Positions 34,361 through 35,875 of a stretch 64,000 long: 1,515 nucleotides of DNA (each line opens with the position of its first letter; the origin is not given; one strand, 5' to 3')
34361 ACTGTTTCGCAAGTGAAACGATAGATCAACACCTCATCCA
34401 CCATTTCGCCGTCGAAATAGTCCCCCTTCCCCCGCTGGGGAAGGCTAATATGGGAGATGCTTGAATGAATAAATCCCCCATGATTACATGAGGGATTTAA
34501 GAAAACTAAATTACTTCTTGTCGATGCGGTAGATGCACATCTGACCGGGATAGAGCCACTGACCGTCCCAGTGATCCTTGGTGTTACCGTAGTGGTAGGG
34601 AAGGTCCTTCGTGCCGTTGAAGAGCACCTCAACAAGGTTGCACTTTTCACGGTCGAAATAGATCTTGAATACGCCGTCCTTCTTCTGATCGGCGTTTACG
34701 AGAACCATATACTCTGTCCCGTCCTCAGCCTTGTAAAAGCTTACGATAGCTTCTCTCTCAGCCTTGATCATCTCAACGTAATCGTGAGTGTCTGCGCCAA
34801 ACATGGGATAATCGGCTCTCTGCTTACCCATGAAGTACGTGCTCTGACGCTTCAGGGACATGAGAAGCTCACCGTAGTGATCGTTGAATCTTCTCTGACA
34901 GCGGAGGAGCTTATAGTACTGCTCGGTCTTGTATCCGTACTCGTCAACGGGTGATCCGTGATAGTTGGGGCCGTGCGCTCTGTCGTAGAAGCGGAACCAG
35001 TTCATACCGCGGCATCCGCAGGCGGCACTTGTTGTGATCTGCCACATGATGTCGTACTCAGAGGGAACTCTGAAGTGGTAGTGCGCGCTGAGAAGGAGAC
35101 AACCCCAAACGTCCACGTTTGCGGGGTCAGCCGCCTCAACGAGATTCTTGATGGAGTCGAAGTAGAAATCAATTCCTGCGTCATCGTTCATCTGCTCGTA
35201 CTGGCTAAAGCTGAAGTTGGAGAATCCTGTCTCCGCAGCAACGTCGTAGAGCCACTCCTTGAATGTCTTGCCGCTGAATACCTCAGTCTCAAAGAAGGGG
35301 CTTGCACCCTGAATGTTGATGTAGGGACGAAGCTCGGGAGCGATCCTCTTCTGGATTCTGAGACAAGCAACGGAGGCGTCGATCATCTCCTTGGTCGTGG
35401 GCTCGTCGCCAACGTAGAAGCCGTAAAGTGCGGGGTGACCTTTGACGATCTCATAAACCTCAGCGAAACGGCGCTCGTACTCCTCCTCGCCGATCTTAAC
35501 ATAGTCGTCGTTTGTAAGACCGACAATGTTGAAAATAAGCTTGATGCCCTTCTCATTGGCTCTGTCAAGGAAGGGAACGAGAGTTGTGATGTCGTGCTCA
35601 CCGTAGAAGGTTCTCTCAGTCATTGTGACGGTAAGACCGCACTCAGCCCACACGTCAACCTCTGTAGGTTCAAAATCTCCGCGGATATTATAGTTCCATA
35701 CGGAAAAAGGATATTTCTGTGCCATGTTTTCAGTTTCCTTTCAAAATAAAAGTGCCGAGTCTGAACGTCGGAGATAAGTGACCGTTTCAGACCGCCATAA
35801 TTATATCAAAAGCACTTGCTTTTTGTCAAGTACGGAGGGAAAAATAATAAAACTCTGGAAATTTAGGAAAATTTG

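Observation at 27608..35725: Six-gene tandem array of diverged paralogs encoding an unassigned ~400-aa cytoplasmic protein family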

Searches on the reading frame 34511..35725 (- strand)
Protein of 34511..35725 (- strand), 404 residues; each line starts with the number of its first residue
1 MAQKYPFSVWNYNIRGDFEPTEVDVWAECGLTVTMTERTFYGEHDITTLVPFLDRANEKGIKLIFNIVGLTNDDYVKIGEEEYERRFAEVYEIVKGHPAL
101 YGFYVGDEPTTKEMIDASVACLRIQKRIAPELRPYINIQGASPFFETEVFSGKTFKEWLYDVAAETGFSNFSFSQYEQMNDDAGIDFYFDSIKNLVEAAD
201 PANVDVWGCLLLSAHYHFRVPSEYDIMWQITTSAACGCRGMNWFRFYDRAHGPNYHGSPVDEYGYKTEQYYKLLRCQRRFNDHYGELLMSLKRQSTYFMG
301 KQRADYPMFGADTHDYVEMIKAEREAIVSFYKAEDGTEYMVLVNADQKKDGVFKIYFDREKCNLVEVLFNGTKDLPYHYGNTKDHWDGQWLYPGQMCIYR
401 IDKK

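Call 3: search_protein_families(library=pfam, proteins=[window:34511-35725:-], max_evalue=1)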
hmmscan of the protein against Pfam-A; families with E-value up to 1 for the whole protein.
window:34511-35725:- (404 aa): 0 families

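Call 4: search_protein_families(library=ncbifam, proteins=[window:34511-35725:-], max_evalue=1)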
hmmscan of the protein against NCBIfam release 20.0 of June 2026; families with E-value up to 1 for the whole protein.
window:34511-35725:- (404 aa): 0 families

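Call 7: find_homologous_proteins(query=window:34511-35725:-, max_evalue=0.001)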
Query window:34511-35725:- (404 aa): 112 proteins with E <= 0.001 among 1421 candidates.
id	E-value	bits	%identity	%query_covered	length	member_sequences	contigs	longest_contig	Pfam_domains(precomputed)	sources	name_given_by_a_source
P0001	6.3e-285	963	100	100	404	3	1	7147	-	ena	-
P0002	1.2e-230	784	81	99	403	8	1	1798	-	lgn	-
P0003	5.3e-222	756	77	100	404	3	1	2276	-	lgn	-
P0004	1.2e-211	721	72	100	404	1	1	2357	-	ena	-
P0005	9.7e-197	672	69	100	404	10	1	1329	-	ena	-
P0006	1.6e-196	672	68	100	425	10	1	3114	-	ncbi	-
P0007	1.7e-195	668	69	100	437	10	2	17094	-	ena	-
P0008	2.3e-191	655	66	100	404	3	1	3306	-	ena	-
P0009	2.8e-191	654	67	100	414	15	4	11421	-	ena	-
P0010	3.7e-190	651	67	100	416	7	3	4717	-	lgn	-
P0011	3.4e-182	624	65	100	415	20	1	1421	-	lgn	-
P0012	8.5e-180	617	64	100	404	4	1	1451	-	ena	-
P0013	1.6e-149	517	56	100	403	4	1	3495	-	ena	-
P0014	5.5e-149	515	53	99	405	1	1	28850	-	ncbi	-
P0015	1.1e-145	504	54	100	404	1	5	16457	-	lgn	-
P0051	8.5e-115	402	46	99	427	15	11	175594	-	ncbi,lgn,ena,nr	ncbi:MAG: hypothetical protein IJK58_08245 [Clostridia bacterium]|nr:hypothetical protein [Clostridi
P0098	8.6e-97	343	42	100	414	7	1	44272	-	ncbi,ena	-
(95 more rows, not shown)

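Call 12: search_solved_structures(query=A2, max_evalue=10, show_alignments=3)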
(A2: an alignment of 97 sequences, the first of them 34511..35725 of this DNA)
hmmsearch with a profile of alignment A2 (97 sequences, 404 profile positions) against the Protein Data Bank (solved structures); distinct sequences matched with E-value up to 10: 8.
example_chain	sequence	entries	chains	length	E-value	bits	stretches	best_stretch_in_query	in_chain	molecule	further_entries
4lx4_A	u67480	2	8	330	0.0004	22.7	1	44-112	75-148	Endoglucanase(Endo-1,4-beta-glucanase)protein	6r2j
6zz3_A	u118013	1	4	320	0.00054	22.3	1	37-112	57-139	Endoglucanase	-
4ee9_A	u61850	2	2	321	0.00054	22.3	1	37-112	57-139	Endoglucanase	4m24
7p6i_A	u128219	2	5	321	0.00054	22.3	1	37-112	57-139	Endoglucanase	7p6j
7p6g_A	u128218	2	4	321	0.006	18.8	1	37-111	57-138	Endoglucanase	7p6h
5ljf_A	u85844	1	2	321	0.0098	18.1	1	37-110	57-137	Endoglucanase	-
9oro_A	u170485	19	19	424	0.067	15.4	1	51-131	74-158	Glycoside hydrolase family 158 | GH158(Pro)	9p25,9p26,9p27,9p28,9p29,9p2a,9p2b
9f90_H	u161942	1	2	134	0.31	13.2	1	296-352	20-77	RSVF-multi-epitope designed scaffold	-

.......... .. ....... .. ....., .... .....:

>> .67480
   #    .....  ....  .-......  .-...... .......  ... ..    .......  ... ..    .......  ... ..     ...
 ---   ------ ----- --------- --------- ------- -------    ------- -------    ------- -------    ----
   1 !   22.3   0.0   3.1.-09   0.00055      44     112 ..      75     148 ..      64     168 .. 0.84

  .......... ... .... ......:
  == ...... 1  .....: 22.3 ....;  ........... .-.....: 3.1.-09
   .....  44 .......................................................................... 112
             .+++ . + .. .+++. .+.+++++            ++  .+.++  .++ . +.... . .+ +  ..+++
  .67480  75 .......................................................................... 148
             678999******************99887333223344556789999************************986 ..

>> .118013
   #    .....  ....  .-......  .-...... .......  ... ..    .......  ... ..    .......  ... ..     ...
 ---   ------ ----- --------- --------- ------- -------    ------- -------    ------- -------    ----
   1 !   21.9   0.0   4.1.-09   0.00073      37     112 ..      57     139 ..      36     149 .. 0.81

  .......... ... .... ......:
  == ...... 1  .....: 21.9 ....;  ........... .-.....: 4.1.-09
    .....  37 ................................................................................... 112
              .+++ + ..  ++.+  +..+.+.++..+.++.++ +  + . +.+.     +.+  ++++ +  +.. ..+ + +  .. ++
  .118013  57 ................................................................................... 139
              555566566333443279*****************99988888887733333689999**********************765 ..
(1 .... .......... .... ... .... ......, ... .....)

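Call 14: find_encoding_contigs(protein=P0051, flank=10000, max_places=3)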
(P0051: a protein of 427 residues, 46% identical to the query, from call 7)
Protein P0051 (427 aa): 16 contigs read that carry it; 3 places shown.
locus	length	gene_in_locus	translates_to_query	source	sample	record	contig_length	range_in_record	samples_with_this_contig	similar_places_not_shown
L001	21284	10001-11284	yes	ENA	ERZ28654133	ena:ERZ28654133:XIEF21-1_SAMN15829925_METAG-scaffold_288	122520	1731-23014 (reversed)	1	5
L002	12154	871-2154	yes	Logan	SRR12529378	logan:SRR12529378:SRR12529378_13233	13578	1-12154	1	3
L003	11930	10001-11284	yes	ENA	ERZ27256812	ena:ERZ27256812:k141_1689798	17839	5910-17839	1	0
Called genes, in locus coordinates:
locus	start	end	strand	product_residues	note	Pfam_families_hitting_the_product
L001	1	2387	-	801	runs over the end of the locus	PF07228:SpoIIE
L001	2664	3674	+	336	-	PF00480:ROK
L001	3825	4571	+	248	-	PF02698:DUF218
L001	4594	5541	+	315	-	PF01520:Amidase_3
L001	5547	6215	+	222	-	-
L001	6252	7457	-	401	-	PF04055:Radical_SAM, PF06969:HemN_C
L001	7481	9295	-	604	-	PF00009:GTP_EFTU, PF03144:GTP_EFTU_D2, PF00679:EFG_C, PF06421:LepA_C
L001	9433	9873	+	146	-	-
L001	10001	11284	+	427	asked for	-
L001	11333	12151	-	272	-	PF09515:Thia_YuaJ, PF12822:ECF_trnsprt (faint)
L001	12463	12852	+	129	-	PF09685:MamF_MmsF (weak)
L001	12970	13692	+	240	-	-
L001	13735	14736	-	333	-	PF03629:SASA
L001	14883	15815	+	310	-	PF13367:PrsW-protease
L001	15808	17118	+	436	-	PF01841:Transglut_core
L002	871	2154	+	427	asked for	-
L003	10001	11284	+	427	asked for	-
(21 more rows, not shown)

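Call 15: find_encoding_contigs(protein=P0098, flank=10000, max_places=2)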
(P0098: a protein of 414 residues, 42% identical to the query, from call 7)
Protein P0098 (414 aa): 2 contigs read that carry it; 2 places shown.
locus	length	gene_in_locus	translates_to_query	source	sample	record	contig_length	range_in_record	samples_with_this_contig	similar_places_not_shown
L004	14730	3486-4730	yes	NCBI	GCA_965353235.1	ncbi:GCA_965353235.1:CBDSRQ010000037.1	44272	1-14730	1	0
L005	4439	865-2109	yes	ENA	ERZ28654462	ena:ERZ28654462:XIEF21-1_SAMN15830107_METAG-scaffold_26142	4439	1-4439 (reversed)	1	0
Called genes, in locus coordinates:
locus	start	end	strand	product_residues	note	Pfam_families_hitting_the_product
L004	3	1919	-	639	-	PF02518:HATPase_c, PF00204:DNA_gyraseB, PF01751:Toprim, PF00986:DNA_gyraseB_C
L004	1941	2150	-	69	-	-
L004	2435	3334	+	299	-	PF00288:GHMP_kinases_N, PF08544:GHMP_kinases_C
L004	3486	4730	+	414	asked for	-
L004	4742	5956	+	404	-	-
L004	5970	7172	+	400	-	-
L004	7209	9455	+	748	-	-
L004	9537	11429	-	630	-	PF05691:Raffinose_syn, PF01055:Glyco_hydro_31_2nd (weak), PF05691:Raffinose_syn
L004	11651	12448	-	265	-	PF02463:SMC_N (weak), PF00005:ABC_tran, PF13304:AAA_21 (faint)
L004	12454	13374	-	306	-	PF02653:BPD_transp_2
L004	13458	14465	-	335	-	PF04392:ABC_sub_bind, PF13407:Peripla_BP_4 (faint)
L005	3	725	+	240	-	?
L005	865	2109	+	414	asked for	-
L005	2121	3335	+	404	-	-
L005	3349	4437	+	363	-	?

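Call 16: find_encoding_contigs(protein=P0014, flank=10000, max_places=2)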
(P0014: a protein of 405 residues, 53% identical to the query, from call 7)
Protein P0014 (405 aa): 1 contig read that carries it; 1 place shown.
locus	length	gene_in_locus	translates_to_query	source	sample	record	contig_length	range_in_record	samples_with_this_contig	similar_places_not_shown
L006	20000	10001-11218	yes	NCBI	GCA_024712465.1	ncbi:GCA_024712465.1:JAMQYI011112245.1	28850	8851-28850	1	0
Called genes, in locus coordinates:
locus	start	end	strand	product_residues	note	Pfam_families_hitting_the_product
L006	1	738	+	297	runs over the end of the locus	PF01715:IPPT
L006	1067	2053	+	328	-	PF02912:Phe_tRNA-synt_N, PF01409:tRNA-synt_2d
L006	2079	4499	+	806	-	PF01588:tRNA_bind, PF03483:B3_4, PF03484:B5, PF17759:tRNA_synthFbeta, PF03147:FDX-ACB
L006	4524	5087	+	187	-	PF00156:Pribosyltran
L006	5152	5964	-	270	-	PF03807:F420_oxidored, PF14748:P5CR_dimer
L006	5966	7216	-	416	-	PF00171:Aldedh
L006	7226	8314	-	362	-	PF00696:AA_kinase, PF01472:PUA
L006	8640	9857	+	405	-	-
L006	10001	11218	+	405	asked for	-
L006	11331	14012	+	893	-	PF16227:DUF4886, PF00395:SLH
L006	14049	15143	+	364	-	PF01408:GFO_IDH_MocA, PF03447:NAD_binding_3 (faint), PF02894:GFO_IDH_MocA_C, PF22725:GFO_IDH_MocA_C3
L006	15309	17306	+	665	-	PF00270:DEAD (faint), PF04851:ResIII, PF17757:UvrB_inter, PF27431:UvrB_3rd, PF00271:Helicase_C, PF12344:UvrB, PF02151:UVR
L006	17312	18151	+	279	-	PF00924:MS_channel_2nd, PF21082:MS_channel_3rd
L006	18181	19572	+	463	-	PF01336:tRNA_anti-codon, PF00152:tRNA-synt_2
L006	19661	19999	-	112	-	?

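Call 17: predict_structure(alignment_id=A2)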
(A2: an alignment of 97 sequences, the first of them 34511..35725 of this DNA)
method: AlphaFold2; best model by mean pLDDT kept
length: 404 residues; sequences in the alignment: 97
mean_pLDDT: 95.9   pTM: 0.93
mean pLDDT of the five models: 95.9, 95.8, 95.6, 95.4, 95.3
residues with pLDDT >= 90: 377; 70-90: 23; 50-70: 3; < 50: 1
segments of 3 or more residues with pLDDT < 50: none
pLDDT, mean of each block of 10 residues (from residue 1): 89 94 98 97 98 98 98 98 99 98 97 98 98 97 97 97 93 96 96 98 96 92 98 98 90 83 95 98 97 97 95 93 96 98 97 96 98 95 91 98 97
secondary structure, 60 per line:
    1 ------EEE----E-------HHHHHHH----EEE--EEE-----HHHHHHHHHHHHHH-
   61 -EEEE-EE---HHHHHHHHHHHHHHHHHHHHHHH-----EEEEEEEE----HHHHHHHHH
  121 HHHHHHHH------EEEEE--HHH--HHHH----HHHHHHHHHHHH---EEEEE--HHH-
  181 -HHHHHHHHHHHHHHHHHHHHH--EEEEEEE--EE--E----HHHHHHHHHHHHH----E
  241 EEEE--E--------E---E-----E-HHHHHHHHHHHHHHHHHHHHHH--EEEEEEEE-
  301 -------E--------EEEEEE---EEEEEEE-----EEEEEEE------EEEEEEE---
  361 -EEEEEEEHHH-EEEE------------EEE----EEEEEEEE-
elements in order: E7-9 H22-28 E33-35 E38-40 H46-59 E62-65 H72-94 E100-107 H112-128 E135-139 H147-150 H155-166 E170-174 H182-202 E205-211 H223-235 E240-244 H268-289 E292-299 E317-322 E326-332 E338-344 E351-357 E362-368 E373-376 E389-391 E396-403

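Call 20: fold_search(model_id=the predicted structure, library=pdb)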
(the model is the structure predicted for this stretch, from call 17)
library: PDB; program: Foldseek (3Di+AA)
matches with E <= 10: 1715; with E <= 0.001: 349
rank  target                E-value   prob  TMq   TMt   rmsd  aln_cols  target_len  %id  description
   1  5bx9                  5.4e-13  1.00  0.55  0.54   7.1       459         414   12  Structure of PslG from Pseudomonas aeruginosa (released 2015-10-07)
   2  6tbk_G                3.5e-12  1.00  0.59  0.47   7.7       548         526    8  Structure of a beta galactosidase with inhibitor (released 2020-08-19)
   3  6tbj_C                6.7e-12  1.00  0.58  0.47   7.5       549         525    8  Structure of a beta galactosidase with inhibitor (released 2020-08-19)
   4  9g17_A                6.7e-12  1.00  0.54  0.53   7.2       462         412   13  Structure of PslG with a covalently- bound pentasaccharide (released 2025-03-05)
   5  4zn2_A                1.2e-11  1.00  0.55  0.54   7.2       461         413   12  Glycosyl hydrolase from Pseudomonas aeruginosa (released 2016-01-06)
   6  6t7g_DDD              1.3e-11  1.00  0.58  0.39  11.2       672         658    7  Bacteroides salyersiae GH164 beta-mannosidase in complex with mannoimidazole (released 2019-12-25)
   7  6tbj_H                1.3e-11  1.00  0.56  0.46   8.7       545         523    8  Structure of a beta galactosidase with inhibitor (released 2020-08-19)
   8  8faa_A                1.3e-11  1.00  0.56  0.46   8.6       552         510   10  Crystal structure of Xanthomonas campestris GH35 beta-galactosidase (released 2023-11-29)
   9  6tbj_A                1.5e-11  1.00  0.56  0.46   8.0       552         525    9  Structure of a beta galactosidase with inhibitor (released 2020-08-19)
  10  6t7g_EEE              1.7e-11  1.00  0.60  0.40  11.6       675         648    7  Bacteroides salyersiae GH164 beta-mannosidase in complex with mannoimidazole (released 2019-12-25)
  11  6tbh_A                2.2e-11  1.00  0.58  0.46   7.6       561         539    8  Structure of a beta galactosidase with inhibitor (released 2020-08-19)
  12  6t7g_AAA              2.3e-11  1.00  0.60  0.39  11.1       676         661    7  Bacteroides salyersiae GH164 beta-mannosidase in complex with mannoimidazole (released 2019-12-25)
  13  5jaw_E                2.3e-11  1.00  0.59  0.47   6.8       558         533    9  Structure of a beta galactosidase with inhibitor (released 2017-05-10)
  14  4d1i_G                2.6e-11  1.00  0.58  0.46   8.1       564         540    8  The structure of the GH35 beta-galactosidase Bgl35A from Cellvibrio japonicus (released 2014-05-28)
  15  6t7g_FFF              2.7e-11  1.00  0.59  0.39  11.6       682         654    7  Bacteroides salyersiae GH164 beta-mannosidase in complex with mannoimidazole (released 2019-12-25)
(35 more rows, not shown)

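Call 21: search_protein_representatives(alignment_id=A2)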
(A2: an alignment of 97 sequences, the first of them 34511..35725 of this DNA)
Query: 97 sequences, 404 profile positions. Proteins with E-value up to 0.001 (for the whole library): 3077; up to 1e-10: 1301; up to 1e-30: 233. The best 150 are listed.
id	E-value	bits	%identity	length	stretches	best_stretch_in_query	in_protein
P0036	3.6e-170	582.8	-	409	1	1-403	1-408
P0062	1.3e-169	580.9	-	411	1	1-404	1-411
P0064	2.0e-168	577.0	-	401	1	1-404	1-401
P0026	4.4e-164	562.7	-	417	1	3-404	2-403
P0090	2.8e-161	553.5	-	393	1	1-404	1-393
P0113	8.1e-155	532.2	-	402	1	1-404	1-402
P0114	1.6e-147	508.2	-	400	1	1-404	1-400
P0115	3.7e-140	483.9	-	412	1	1-404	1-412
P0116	2.3e-127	441.8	-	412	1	1-404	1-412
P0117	5.6e-125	433.9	-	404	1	1-401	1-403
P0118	5.1e-124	430.8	-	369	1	41-404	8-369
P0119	7.3e-116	403.9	-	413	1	4-401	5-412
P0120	3.5e-112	391.8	-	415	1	1-401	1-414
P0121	1.2e-101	357.1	-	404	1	1-401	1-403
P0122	5.6e-101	354.9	-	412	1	1-403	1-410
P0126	1.1e-94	334.2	-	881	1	3-401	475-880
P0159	1.9e-69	251.0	-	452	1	4-402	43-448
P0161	4.0e-69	250.0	-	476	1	3-402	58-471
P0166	7.9e-67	242.4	-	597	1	3-402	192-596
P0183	6.5e-62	226.2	-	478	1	5-401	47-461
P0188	8.3e-61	222.6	-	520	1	113-403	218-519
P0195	9.5e-60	219.1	-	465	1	3-404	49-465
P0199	2.9e-59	217.5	-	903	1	3-361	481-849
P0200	1.2e-58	215.5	-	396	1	1-361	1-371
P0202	9.2e-58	212.6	-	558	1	61-367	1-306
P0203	9.3e-58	212.6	-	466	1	3-402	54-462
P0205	2.6e-57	211.1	-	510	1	4-402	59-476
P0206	3.2e-57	210.8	-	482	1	4-402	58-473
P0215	6.6e-56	206.5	-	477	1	3-402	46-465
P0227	9.2e-54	199.4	-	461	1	3-403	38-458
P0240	4.6e-51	190.5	-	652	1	12-402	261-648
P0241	5.3e-51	190.3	-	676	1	1-402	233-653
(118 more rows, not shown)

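Call 25: search_protein_families(library=pfam, alignment_id=A3, max_evalue=0.01)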
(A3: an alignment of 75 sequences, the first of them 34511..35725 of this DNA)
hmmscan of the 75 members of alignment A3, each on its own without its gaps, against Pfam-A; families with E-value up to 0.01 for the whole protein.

A. member 1, window:34511-35725:- (404 aa): 0 families

B. families by the number of members that match (of 75 scanned): 10 families
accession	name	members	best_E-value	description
PF14488.12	DUF4434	8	5.7e-08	Domain of unknown function (DUF4434)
PF02449.21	Glyco_hydro_42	7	3.7e-06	Beta-galactosidase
PF22043.2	DUF6935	1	4.8e-23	Domain of unknown function (DUF6935)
PF12708.12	Pect-lyase_RHGA_epim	1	8e-06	Rhamnogalacturonase A/epimerase, pectate lyase-like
PF02581.23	TMP-TENI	1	0.00048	Thiamine monophosphate synthase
PF16317.11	Glyco_hydro_99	1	0.00085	Glycosyl hydrolase family 99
PF01261.30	AP_endonuc_2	1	0.0019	Xylose isomerase-like TIM barrel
PF02965.22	Met_synt_B12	1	0.0036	Vitamin B12 dependent methionine synthase, activation domain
PF17386.8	LBP_C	1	0.0037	Lacto-N-biose phosphorylase C-terminal domain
PF22625.2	ECR1_N_2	1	0.0071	Exosome RNA binding protein RRP4 N-terminal domain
